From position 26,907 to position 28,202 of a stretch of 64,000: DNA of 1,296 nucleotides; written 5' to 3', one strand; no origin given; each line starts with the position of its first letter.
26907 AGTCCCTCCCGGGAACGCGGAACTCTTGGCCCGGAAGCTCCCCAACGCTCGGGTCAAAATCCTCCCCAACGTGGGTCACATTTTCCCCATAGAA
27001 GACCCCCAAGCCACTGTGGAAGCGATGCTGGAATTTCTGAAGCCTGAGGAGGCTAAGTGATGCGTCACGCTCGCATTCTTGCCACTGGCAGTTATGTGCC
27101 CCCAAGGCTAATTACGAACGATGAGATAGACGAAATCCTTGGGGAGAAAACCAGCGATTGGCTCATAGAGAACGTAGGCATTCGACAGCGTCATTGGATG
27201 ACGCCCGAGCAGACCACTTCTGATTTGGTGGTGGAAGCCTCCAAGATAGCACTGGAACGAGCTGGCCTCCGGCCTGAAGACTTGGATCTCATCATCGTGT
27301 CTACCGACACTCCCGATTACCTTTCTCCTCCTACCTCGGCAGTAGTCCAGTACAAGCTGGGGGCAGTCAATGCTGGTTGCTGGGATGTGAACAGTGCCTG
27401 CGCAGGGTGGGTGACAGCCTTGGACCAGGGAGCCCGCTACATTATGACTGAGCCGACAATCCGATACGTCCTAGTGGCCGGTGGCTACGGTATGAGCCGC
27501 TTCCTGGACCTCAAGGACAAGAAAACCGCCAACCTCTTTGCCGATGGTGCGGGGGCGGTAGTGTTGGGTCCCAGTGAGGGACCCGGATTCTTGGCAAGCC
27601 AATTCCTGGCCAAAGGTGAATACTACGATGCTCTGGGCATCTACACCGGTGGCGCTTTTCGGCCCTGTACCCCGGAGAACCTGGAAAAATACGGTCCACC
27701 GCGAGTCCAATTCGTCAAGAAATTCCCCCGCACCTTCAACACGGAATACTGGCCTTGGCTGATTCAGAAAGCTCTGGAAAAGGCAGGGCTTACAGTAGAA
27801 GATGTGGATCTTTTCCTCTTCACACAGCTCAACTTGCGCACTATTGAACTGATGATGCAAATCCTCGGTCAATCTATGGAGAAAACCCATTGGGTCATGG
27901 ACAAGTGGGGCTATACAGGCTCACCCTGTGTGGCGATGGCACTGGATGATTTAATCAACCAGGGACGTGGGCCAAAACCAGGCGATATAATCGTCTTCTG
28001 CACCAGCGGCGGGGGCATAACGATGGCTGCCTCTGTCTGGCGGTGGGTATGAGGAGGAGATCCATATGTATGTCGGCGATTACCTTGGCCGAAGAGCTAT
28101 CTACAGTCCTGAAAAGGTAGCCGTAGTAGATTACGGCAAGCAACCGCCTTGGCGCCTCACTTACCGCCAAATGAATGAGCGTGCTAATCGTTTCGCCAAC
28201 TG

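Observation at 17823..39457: Candidate undescribed acyl-CoA-based small-molecule pathway: SARP-type regulator, DrrAB-like exporter, a 16-gene operon and a dedicated Liv-family importer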

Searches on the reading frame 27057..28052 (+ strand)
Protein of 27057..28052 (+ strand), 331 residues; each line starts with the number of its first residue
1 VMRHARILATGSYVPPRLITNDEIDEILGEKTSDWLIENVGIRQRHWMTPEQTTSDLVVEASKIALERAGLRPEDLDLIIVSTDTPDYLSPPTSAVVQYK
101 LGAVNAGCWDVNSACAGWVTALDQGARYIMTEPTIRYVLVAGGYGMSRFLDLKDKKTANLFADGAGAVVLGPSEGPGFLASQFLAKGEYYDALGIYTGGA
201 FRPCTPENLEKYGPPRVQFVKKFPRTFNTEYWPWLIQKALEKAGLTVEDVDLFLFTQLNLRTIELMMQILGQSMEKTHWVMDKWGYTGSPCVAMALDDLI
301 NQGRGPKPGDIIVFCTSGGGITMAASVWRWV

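Call 3: search_protein_families(library=pfam, proteins=[window:27057-28052:+])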
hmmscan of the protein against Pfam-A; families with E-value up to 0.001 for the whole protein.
window:27057-28052:+ (331 aa): 3 families
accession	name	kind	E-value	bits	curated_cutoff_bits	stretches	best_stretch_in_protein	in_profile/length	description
PF08541.16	ACP_syn_III_C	-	3e-22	79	26.6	1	240-330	1-90/90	3-Oxoacyl-[acyl-carrier-protein (ACP)] synthase III C terminal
PF08545.16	ACP_syn_III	-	2.1e-20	72.8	24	1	110-187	2-80/80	3-Oxoacyl-[acyl-carrier-protein (ACP)] synthase III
PF00108.29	Thiolase_N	-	0.00011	22.1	26.4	1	51-148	20-117/260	Thiolase, N-terminal domain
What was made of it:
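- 27057..28052 (+): KAS III (FabH)-fold enzyme with a Cys/Thr/Tyr active site. This is the signature gene of the system. ACP_syn_III and ACP_syn_III_C (call 3).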

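Call 6: search_protein_families(library=ncbifam, proteins=[window:27057-28052:+], max_evalue=0.00001)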
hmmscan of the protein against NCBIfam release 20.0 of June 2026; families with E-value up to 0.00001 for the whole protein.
window:27057-28052:+ (331 aa): 15 families
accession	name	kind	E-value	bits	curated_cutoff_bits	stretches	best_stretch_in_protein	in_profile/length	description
NF006829.0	PRK09352.1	subfamily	2e-70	237.3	249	1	2-330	2-321/322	beta-ketoacyl-ACP synthase 3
TIGR00747.1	fabH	subfamily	1.3e-61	208.5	292.1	1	4-330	2-322/322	beta-ketoacyl-ACP synthase III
NF004623.0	PRK05963.1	equivalog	2.4e-54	184.8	437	1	2-329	3-327/328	beta-ketoacyl-ACP synthase III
NF005308.0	PRK06840.1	equivalog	2.9e-41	141.6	315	1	3-330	3-335/339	3-oxoacyl-ACP synthase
NF005541.0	PRK07204.1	equivalog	6.5e-36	124.4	402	1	1-323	1-322/329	beta-ketoacyl-ACP synthase III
NF006720.0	PRK09258.1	equivalog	4.3e-19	69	285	1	5-143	6-150/338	3-oxoacyl-ACP synthase III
NF005703.0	PRK07515.1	equivalog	2.3e-18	66.3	304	1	54-325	96-367/373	beta-ketoacyl-ACP synthase III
NF003274.0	PRK04262.1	equivalog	3e-16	59.4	244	1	6-142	4-139/347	hydroxymethylglutaryl-CoA synthase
NF009519.0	PRK12880.1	equivalog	4.6e-16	59.1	436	1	14-202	17-205/353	beta-ketoacyl-ACP synthase III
TIGR00748.1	HMG_CoA_syn_Arc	equivalog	4.2e-11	42.7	353.35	1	6-142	3-138/345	hydroxymethylglutaryl-CoA synthase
NF005293.2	PRK06816.1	subfamily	1.8e-10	40.4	450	1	8-132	4-139/378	StlD/DarB family beta-ketosynthase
NF053539.1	resorcinol_DarB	exception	8.1e-09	35.1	550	0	8-123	6-131/377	dialkylresorcinol biosynthesis protein DarB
TIGR01930.1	AcCoA-C-Actrans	subfamily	1e-06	27.9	240.55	0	54-150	21-117/385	acetyl-CoA C-acyltransferase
NF006030.0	PRK08170.1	equivalog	3.9e-06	25.8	593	1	53-163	33-143/434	acetyl-CoA C-acetyltransferase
NF004720.0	PRK06064.1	subfamily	4.5e-06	25.7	420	0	51-142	19-111/389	thiolase domain-containing protein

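Call 8: search_solved_structures(query=window:27057-28052:+, show_alignments=2)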
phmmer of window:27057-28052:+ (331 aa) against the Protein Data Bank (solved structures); distinct sequences matched with E-value up to 0.001: 72 (the best 60 are shown).
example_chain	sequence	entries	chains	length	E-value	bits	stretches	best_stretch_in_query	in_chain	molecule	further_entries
4dfe_A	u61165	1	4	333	7.2e-50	173.3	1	4-330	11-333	3-oxoacyl-[acyl-carrier-protein] synthase 3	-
4ryb_A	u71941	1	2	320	5.8e-46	160.5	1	2-325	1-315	3-oxoacyl-[acyl-carrier-protein] synthase 3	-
8vd9_A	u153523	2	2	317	1.5e-45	159.2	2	1-187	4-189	Beta-ketoacyl-[acyl-carrier-protein] synthase III 1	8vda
1zow_A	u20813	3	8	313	1.6e-45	159.1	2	7-183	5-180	3-oxoacyl-[acyl-carrier-protein] synthase III | 3-oxoacyl-[acyl-carrier-protein] synthase 3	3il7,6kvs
1ub7_A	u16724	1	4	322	2.4e-45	158.5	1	6-330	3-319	3-oxoacyl-[acyl-carrier protein] synthase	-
6x7r_A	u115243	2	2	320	3.7e-44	154.6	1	4-328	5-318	3-oxoacyl-[acyl-carrier-protein] synthase 3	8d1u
9ka2_A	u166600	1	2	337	4e-44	154.5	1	4-328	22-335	Beta-ketoacyl-[acyl-carrier-protein] synthase III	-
3il9_A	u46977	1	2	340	4e-44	154.5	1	4-328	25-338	3-oxoacyl-[acyl-carrier-protein] synthase 3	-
1hn9_A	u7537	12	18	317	4e-44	154.4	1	4-328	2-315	BETA-KETOACYL-ACYL CARRIER PROTEIN SYNTHASE III | 3-oxoacyl-[acyl-carrier-protein] synthase III | 3-oxoacyl-[acyl-carrier-protein] synthase 3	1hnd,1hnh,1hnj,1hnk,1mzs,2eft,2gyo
1ebl_A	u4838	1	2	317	2.7e-43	151.7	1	4-328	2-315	BETA-KETOACYL-ACP SYNTHASE III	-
1mzj_A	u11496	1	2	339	4e-43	151.2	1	3-324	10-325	Beta-ketoacylsynthase III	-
2ebd_A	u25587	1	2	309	7e-43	150.4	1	5-329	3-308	3-oxoacyl-[acyl-carrier-protein] synthase 3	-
9ka5_A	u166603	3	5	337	1.9e-42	149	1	4-328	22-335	Beta-ketoacyl-[acyl-carrier-protein] synthase III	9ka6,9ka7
4ylt_A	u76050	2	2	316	1.6e-41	145.9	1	4-328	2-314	3-oxoacyl-[acyl-carrier-protein] synthase 3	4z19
5bqs_A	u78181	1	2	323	5.5e-41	144.1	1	5-324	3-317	3-oxoacyl-[acyl-carrier-protein] synthase 3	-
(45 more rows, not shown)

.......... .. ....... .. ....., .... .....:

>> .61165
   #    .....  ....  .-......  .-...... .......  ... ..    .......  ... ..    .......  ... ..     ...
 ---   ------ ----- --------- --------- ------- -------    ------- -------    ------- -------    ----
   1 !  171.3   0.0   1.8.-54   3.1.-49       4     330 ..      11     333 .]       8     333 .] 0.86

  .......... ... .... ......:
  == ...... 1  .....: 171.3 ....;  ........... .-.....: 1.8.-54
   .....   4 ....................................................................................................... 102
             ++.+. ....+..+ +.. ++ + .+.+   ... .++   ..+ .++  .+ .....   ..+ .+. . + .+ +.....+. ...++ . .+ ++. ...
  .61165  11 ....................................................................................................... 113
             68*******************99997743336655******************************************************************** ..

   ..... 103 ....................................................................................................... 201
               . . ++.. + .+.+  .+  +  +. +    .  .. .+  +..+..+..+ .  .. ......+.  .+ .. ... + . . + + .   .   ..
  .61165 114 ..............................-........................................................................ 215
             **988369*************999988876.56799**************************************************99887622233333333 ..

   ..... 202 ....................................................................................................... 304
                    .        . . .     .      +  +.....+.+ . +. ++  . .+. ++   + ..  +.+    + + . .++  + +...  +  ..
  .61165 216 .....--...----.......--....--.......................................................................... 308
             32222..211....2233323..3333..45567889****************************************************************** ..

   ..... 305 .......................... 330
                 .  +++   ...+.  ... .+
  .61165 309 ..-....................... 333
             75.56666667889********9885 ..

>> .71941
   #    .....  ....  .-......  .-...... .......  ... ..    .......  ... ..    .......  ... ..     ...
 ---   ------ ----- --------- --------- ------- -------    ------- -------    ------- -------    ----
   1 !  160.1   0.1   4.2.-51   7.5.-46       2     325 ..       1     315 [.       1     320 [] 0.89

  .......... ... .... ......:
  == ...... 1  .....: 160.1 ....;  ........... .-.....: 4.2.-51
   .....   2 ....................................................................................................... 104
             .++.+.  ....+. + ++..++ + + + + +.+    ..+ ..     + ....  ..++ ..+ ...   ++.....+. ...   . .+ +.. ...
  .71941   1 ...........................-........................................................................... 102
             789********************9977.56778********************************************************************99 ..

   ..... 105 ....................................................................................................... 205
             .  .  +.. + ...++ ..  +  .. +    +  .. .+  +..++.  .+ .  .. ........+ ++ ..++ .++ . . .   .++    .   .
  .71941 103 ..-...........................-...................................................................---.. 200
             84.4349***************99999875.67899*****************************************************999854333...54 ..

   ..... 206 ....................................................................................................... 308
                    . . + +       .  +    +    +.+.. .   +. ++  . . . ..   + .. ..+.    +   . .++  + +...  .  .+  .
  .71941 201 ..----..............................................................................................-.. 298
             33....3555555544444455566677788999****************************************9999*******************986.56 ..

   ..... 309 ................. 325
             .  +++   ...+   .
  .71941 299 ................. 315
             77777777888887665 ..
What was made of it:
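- Closest known: PhlACB acetyltransferase and the archaeal thiolase/HMG-CoA synthase/DUF35 complex. Same: HMGCS 6ESQ is a weak hit of the FabH-like protein (call 8).
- OleA structures are detectable homologues of the FabH-like protein at about 1e-12 (call 8).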

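Call 9: find_encoding_contigs(protein=window:27057-28052:+, flank=10000, max_places=6)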
Protein window:27057-28052:+ (331 aa): no gene with exactly this product is on record in the collection.

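Call 10: find_encoding_contigs(protein=window:27060-28052:+, flank=10000, max_places=6)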
Protein window:27060-28052:+ (330 aa): no gene with exactly this product is on record in the collection.

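Call 11: find_homologous_proteins(query=window:27060-28052:+, max_evalue=1e-20)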
Query window:27060-28052:+ (330 aa): 5783 proteins with E <= 1e-20 among 8000 candidates; the best 120 are listed.
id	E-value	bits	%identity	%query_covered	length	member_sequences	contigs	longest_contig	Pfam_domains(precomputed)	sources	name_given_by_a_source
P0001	4.2e-214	728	93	100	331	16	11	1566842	PF08545.17,PF08541.17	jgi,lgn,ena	jgi:3-oxoacyl-[acyl-carrier-protein] synthase-3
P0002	2.0e-213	726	93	100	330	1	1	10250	PF08545.17,PF00108.30,PF08541.17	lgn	-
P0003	9.1e-200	681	88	100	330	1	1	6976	PF08545.17,PF08541.17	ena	-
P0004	1.3e-199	681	88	100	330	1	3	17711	PF08545.17,PF08541.17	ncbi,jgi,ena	jgi:3-oxoacyl-[acyl-carrier-protein] synthase-3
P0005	1.8e-199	680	88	100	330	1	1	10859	PF08545.17,PF08541.17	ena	-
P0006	1.9e-199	680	88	100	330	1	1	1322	PF08545.17,PF08541.17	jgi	jgi:3-oxoacyl-[acyl-carrier-protein] synthase-3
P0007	2.0e-199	680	88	100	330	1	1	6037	PF08545.17,PF08541.17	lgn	-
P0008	2.2e-199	680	88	100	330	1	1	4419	PF08545.17,PF08541.17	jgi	-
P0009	3.4e-199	679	88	100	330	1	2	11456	PF08545.17,PF08541.17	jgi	-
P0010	4.0e-199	679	88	100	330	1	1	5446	PF08545.17,PF00108.30,PF08541.17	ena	-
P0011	4.2e-199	679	88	100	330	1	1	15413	PF08545.17,PF08541.17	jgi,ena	-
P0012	4.3e-199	679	88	100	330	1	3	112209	PF08545.17,PF08541.17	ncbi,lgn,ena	ncbi:MAG: 3-oxoacyl-ACP synthase III family protein [Anaerolineae bacterium]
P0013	5.1e-199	679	87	100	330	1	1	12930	PF08545.17,PF08541.17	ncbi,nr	ncbi:MAG: ketoacyl-ACP synthase III [Anaerolineae bacterium]|nr:ketoacyl-ACP synthase III [Anaerolin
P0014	5.7e-199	678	88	100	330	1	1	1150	PF08545.17,PF08541.17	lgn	-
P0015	6.1e-199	678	88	100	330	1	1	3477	PF08545.17,PF08541.17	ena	-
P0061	1.2e-193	661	85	99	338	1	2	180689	PF08545.17,PF00108.30,PF08541.17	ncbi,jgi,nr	ncbi:MAG: ketoacyl-ACP synthase III [Candidatus Acetothermia bacterium]|jgi:3-oxoacyl-[acyl-carrier-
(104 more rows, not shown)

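Call 12: find_encoding_contigs(protein=P0001, flank=10000, max_places=3)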
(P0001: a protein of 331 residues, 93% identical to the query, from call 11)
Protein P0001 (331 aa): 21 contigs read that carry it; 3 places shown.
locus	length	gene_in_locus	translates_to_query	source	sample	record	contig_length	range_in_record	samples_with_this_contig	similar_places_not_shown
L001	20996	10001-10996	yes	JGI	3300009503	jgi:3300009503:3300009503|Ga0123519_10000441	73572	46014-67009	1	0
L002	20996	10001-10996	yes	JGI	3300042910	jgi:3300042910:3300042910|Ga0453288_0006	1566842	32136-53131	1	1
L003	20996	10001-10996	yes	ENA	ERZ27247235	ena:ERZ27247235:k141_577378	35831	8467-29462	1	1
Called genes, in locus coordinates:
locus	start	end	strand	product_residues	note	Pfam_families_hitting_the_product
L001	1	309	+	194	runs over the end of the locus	PF02674:Colicin_V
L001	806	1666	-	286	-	PF01061:ABC2_membrane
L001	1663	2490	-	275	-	PF01061:ABC2_membrane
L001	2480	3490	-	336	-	PF00005:ABC_tran, PF13304:AAA_21 (weak), PF13732:DrrA1-3_C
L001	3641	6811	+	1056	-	PF25873:WHD_MalT, PF00515:TPR_1 (faint), PF07719:TPR_2 (faint), PF13428:TPR_14 (faint), PF17874:TPR_MalT (faint), PF13424:TPR_12, PF03704:BTAD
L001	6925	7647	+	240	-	PF00106:adh_short, PF08659:KR, PF13561:adh_short_C2, PF23441:SDR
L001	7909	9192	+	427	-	PF00501:AMP-binding, PF13193:AMP-binding_C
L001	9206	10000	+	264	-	PF00561:Abhydrolase_1, PF12146:Hydrolase_4, PF12697:Abhydrolase_6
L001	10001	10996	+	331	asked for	PF08545:ACP_syn_III, PF08541:ACP_syn_III_C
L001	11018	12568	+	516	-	PF00501:AMP-binding, PF13193:AMP-binding_C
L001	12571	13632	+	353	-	PF00561:Abhydrolase_1, PF12146:Hydrolase_4, PF12697:Abhydrolase_6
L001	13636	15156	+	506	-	PF00501:AMP-binding, PF13193:AMP-binding_C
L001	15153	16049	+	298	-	PF01575:MaoC_dehydratas, PF13452:FAS1_DH_region (weak)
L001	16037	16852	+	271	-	PF00561:Abhydrolase_1, PF12146:Hydrolase_4, PF12697:Abhydrolase_6, PF03096:Ndr (weak)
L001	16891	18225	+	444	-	PF13433:Peripla_BP_5, PF13458:Peripla_BP_6, PF01094:ANF_receptor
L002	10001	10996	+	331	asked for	PF08545:ACP_syn_III, PF08541:ACP_syn_III_C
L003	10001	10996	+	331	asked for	PF08545:ACP_syn_III, PF08541:ACP_syn_III_C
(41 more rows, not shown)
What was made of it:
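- On MalT-type STAND activators: WHD_MalT was recorded for the orthologues in call 12.
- Whole-operon synteny with close relatives (call 12). In this copy and its close relatives an exporter is adjacent (call 12).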

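Call 13: find_encoding_contigs(protein=P0061, flank=10000, max_places=2)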
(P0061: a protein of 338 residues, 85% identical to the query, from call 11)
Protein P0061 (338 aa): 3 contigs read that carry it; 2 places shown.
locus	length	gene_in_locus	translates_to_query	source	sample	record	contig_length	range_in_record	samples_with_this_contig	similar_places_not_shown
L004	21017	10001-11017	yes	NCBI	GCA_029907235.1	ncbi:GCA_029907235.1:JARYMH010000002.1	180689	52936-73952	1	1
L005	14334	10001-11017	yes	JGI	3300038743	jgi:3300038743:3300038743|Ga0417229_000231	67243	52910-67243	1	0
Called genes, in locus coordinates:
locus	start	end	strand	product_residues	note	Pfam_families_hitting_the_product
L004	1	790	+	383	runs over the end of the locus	PF22691:Thiolase_C_1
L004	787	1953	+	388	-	PF00108:Thiolase_N, PF22691:Thiolase_C_1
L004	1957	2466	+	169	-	PF12172:zf-ChsH2, PF01796:OB_ChsH2_C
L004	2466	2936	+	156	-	PF12172:zf-ChsH2, PF01796:OB_ChsH2_C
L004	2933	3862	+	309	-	PF03308:MeaB, PF02492:cobW (weak)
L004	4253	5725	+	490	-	PF05496:RuvB_N (faint), PF06068:TIP49 (faint), PF13177:DNA_pol3_delta2, PF00004:AAA, PF07728:AAA_5 (faint), PF22608:DNAX_ATPase_lid, PF12169:DNA_pol3_gamma3 (faint), PF20964:DnaX_C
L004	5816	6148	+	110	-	PF02575:YbaB_DNA_bd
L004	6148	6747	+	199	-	PF21176:RecR_HhH, PF02132:RecR_ZnF, PF13662:Toprim_4, PF01751:Toprim, PF21175:RecR_C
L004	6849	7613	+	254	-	PF00106:adh_short, PF08659:KR, PF13561:adh_short_C2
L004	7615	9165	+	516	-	PF00501:AMP-binding, PF13193:AMP-binding_C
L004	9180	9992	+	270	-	PF00561:Abhydrolase_1, PF12146:Hydrolase_4, PF12697:Abhydrolase_6, PF03959:FSH1 (weak)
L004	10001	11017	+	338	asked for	PF00108:Thiolase_N (faint), PF08545:ACP_syn_III, PF08541:ACP_syn_III_C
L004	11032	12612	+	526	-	PF00501:AMP-binding, PF13193:AMP-binding_C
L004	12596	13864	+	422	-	PF00108:Thiolase_N, PF22691:Thiolase_C_1, PF02803:Thiolase_C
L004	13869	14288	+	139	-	PF12172:zf-ChsH2, PF01796:OB_ChsH2_C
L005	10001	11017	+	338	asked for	PF00108:Thiolase_N (faint), PF08545:ACP_syn_III, PF08541:ACP_syn_III_C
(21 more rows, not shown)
